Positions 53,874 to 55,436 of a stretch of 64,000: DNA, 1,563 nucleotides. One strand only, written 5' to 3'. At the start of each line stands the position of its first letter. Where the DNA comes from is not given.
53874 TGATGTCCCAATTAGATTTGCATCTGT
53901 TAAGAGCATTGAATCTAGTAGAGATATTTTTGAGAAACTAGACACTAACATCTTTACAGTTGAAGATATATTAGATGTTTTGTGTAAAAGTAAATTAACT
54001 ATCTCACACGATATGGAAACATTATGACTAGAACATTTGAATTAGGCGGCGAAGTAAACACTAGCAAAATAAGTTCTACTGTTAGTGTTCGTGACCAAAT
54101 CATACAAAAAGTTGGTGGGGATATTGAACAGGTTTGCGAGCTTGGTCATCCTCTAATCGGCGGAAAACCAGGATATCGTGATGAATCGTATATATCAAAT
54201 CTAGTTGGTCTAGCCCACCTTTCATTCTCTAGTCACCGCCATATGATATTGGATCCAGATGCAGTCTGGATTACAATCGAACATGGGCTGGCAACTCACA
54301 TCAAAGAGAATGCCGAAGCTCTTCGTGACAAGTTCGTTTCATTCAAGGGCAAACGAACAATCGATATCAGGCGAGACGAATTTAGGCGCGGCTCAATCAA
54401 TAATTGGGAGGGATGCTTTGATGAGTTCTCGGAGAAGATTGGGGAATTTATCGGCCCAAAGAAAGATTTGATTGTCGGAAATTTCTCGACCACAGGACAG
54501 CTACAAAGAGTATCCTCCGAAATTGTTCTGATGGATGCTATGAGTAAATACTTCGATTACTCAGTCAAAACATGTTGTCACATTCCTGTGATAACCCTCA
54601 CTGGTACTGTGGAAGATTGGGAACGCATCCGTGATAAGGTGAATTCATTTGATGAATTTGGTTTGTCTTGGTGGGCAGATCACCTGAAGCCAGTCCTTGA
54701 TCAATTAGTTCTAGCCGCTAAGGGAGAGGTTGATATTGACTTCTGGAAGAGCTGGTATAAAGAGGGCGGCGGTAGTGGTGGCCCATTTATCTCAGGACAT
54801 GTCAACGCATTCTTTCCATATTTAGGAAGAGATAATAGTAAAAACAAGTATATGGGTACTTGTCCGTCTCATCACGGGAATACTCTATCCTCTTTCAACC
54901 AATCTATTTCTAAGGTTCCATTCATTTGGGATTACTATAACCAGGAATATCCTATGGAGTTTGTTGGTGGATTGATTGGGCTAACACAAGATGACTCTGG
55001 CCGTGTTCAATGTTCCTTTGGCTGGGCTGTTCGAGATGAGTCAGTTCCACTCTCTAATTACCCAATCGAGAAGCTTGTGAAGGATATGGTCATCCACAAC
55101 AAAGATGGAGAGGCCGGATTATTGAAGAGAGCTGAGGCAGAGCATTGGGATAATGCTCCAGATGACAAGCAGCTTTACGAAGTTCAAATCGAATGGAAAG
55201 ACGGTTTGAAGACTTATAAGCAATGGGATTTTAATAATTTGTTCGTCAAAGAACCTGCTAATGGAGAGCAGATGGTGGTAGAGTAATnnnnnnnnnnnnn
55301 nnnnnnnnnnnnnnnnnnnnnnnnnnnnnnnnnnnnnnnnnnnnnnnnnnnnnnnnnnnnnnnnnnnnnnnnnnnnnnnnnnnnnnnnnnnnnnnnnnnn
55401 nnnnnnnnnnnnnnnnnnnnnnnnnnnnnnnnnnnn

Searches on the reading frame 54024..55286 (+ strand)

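Call 5: search_protein_families(library=pfam, proteins=[window:54024-55286:+], max_evalue=0.01)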
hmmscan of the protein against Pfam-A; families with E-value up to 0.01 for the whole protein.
window:54024-55286:+ (420 aa): 1 family
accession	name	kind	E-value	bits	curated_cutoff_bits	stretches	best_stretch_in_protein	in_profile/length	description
PF14388.11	DUF4419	-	1.3e-65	222.3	25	1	60-336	3-303/303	Domain of unknown function (DUF4419)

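Call 8: search_protein_families(library=phrogs, proteins=[window:54024-55286:+], max_evalue=0.01)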
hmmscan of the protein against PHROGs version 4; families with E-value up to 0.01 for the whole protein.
window:54024-55286:+ (420 aa): 0 families

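Call 68: search_protein_families(library=padloc, proteins=[window:54024-55286:+], max_evalue=0.01)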
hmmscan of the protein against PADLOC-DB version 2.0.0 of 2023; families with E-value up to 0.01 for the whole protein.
window:54024-55286:+ (420 aa): 0 families

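Call 69: search_protein_families(library=ncbifam, proteins=[window:54024-55286:+], max_evalue=0.01)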
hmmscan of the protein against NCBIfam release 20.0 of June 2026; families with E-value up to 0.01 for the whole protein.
window:54024-55286:+ (420 aa): 0 families
